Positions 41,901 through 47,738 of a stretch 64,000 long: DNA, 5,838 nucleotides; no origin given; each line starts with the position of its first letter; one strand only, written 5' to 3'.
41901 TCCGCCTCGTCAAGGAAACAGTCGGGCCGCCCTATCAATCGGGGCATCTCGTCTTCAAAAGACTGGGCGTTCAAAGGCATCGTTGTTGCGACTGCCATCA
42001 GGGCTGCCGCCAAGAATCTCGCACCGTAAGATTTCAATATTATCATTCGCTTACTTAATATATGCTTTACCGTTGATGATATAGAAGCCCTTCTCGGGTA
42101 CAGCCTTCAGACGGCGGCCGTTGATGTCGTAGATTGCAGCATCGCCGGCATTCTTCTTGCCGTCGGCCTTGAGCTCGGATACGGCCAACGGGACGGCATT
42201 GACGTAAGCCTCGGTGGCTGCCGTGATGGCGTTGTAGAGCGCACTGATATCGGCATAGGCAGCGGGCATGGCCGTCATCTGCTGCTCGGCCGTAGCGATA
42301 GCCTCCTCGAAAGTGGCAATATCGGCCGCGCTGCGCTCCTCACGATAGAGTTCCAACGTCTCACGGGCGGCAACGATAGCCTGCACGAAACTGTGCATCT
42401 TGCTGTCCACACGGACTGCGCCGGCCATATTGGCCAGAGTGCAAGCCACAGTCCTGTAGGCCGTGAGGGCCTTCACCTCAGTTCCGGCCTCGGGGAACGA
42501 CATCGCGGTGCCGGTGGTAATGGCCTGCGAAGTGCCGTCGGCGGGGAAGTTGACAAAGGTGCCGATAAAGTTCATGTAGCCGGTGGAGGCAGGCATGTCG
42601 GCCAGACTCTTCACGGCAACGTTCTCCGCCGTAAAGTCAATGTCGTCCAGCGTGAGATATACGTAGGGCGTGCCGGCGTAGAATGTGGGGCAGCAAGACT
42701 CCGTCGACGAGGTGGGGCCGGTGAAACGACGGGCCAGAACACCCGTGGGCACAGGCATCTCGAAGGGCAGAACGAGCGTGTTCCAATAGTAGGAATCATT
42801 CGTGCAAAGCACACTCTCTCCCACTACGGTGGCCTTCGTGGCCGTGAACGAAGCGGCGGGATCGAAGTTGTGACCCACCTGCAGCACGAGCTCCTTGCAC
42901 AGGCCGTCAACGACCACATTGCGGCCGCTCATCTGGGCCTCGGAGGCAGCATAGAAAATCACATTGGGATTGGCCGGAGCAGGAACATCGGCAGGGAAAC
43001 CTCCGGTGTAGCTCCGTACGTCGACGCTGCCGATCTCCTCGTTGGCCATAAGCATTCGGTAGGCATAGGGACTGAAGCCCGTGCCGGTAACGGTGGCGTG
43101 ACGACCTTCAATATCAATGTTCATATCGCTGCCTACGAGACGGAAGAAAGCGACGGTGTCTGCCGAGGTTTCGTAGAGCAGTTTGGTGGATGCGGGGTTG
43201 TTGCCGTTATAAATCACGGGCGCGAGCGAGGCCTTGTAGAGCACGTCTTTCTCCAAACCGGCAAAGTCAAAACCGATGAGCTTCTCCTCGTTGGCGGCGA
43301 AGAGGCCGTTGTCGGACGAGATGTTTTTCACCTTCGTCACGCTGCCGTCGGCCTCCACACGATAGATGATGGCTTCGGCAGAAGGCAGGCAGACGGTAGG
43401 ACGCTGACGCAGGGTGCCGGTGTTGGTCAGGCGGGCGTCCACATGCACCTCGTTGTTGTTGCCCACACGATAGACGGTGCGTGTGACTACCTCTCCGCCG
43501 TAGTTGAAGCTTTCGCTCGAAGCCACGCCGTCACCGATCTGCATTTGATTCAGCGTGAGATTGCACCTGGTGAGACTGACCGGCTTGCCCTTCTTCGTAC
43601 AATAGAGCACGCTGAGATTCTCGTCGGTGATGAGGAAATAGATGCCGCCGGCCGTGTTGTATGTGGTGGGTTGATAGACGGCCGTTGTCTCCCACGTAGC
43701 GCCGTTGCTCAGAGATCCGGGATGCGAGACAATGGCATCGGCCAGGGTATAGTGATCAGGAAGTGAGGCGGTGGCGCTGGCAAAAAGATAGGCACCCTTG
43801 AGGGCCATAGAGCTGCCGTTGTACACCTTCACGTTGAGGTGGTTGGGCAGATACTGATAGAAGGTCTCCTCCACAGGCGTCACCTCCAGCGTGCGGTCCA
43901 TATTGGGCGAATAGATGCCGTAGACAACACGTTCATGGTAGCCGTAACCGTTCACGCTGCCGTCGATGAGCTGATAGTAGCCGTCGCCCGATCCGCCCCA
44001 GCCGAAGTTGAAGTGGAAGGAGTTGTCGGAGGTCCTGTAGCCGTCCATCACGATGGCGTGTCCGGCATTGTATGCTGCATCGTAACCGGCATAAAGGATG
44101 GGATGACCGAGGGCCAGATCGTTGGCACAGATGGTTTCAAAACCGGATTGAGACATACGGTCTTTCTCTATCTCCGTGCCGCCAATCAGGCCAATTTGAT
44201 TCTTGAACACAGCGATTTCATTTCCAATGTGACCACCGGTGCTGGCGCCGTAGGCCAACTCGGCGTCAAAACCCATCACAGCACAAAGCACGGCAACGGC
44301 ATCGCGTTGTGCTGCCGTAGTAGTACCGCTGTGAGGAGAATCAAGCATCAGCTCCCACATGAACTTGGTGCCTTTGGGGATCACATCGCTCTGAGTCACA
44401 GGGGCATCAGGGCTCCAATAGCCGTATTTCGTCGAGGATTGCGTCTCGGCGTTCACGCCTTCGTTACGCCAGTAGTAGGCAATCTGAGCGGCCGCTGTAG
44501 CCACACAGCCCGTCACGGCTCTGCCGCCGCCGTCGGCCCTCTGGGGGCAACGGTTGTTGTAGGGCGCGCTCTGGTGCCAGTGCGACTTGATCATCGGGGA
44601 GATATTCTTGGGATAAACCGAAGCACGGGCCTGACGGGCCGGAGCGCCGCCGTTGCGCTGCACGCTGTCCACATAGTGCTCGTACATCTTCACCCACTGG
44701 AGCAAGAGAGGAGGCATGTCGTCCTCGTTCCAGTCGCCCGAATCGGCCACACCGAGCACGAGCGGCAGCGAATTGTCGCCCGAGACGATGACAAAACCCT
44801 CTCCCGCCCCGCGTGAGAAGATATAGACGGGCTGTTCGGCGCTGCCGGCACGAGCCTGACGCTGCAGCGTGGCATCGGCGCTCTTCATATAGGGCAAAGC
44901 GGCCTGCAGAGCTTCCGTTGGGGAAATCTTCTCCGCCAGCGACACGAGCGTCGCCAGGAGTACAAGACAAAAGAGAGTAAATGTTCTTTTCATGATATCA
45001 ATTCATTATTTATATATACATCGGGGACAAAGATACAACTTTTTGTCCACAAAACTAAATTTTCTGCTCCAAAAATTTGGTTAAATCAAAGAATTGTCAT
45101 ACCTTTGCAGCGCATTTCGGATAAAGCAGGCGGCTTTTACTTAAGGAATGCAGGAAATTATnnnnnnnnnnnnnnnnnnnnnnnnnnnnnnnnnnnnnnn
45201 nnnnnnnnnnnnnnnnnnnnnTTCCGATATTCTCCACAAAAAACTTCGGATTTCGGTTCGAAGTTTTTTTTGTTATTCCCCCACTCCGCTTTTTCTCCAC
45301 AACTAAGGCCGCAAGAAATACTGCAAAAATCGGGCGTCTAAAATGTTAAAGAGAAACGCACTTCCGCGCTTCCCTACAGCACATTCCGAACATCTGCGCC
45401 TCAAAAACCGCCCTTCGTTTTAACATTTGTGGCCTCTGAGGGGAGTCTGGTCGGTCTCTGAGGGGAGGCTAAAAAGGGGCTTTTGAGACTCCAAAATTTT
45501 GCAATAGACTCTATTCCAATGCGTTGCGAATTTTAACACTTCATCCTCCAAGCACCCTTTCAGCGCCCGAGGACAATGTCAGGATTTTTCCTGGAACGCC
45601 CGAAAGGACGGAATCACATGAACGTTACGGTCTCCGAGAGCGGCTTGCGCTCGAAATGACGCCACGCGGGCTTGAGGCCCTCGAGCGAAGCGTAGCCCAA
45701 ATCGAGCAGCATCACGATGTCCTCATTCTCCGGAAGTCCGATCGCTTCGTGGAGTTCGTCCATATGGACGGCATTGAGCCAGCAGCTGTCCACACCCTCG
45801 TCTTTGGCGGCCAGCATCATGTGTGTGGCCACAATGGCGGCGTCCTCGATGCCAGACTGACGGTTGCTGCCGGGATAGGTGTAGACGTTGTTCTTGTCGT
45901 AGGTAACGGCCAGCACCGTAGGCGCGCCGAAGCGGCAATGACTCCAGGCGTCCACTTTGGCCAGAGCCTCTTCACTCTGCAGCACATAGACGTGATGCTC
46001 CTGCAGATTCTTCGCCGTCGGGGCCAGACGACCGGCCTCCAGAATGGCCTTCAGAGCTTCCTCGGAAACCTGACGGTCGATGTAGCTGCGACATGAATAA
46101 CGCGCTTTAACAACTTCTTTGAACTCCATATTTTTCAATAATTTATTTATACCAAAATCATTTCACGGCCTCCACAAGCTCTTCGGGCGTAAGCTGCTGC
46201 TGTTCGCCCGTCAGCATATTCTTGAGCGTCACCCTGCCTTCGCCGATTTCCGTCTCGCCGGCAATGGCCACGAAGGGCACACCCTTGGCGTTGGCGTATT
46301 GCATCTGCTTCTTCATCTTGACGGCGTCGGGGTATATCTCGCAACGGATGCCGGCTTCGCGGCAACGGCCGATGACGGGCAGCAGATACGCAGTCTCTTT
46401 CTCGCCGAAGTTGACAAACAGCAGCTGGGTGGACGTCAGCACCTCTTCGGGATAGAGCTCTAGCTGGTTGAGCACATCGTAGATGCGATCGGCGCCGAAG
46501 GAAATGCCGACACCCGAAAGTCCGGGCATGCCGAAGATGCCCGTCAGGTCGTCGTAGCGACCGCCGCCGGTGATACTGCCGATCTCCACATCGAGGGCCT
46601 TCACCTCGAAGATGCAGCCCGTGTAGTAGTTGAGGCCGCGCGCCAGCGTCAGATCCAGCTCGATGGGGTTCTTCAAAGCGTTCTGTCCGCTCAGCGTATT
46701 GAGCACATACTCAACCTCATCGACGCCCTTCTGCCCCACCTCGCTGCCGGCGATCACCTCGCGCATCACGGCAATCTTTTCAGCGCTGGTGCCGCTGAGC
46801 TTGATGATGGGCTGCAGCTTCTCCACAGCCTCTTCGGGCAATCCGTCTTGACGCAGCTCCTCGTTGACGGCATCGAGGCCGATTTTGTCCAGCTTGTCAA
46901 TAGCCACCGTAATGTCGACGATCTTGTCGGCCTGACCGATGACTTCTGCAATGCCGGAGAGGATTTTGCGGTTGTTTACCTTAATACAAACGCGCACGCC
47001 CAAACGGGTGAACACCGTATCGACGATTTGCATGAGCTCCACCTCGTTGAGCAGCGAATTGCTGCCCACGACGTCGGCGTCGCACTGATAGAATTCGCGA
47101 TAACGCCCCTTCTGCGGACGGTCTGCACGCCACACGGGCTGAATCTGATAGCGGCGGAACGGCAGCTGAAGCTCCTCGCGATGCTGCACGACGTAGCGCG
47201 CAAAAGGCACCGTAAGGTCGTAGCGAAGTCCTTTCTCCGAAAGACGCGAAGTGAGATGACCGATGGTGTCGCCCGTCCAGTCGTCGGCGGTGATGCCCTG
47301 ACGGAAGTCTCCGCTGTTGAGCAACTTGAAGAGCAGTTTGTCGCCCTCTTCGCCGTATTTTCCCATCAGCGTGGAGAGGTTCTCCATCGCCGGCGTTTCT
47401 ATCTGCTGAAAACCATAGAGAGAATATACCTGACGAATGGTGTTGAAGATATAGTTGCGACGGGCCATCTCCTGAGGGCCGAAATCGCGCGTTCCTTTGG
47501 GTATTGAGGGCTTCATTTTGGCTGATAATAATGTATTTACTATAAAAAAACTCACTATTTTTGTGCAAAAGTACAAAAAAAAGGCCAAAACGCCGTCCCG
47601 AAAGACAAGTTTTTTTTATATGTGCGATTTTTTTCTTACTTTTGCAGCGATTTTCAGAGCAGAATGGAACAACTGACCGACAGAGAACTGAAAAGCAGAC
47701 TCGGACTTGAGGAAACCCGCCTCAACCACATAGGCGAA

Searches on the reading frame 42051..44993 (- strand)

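Call 36: search_protein_families(library=pfam, proteins=[window:42051-44993:-], max_evalue=0.001)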
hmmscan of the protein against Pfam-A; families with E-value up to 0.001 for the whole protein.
window:42051-44993:- (980 aa): 2 families
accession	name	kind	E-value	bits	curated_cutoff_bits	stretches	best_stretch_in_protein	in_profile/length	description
PF01640.23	Peptidase_C10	-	3.1e-42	145.5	26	1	139-340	1-194/194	Peptidase C10 family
PF13734.11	Inhibitor_I69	-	6.2e-18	65.5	25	1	20-108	1-98/98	Spi protease inhibitor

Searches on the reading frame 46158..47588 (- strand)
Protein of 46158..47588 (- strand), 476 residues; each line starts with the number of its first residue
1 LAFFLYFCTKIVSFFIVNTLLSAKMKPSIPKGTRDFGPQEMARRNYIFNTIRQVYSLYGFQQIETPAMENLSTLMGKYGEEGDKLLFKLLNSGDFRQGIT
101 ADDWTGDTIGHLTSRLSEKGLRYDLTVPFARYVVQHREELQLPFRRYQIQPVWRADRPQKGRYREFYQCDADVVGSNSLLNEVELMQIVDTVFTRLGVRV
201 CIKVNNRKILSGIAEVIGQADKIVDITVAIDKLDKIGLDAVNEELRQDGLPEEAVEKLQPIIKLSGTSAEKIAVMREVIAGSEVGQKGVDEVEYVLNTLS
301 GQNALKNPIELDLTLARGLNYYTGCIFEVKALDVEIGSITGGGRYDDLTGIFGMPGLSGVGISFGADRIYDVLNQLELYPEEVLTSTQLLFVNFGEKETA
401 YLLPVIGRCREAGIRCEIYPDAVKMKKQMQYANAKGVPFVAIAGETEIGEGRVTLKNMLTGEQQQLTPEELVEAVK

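Call 36: search_protein_families(library=pfam, proteins=[window:46158-47588:-], max_evalue=0.001)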
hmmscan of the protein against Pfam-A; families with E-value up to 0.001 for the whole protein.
window:46158-47588:- (476 aa): 4 families
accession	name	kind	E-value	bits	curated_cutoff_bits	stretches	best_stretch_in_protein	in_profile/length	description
PF13393.11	tRNA-synt_His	-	3.8e-37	128.6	25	1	32-368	1-307/308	Histidyl-tRNA synthetase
PF03129.25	HGTP_anticodon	-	1.8e-15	57.3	21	1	399-476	15-92/94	Anticodon binding domain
PF00587.30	tRNA-synt_2b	-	2.5e-08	34.6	29.3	1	128-233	20-125/179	tRNA synthetase class II core domain (G, H, P, S and T)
PF00152.25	tRNA-synt_2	-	7.3e-06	25.7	25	0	145-207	93-150/308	tRNA synthetases class II (D, K and N)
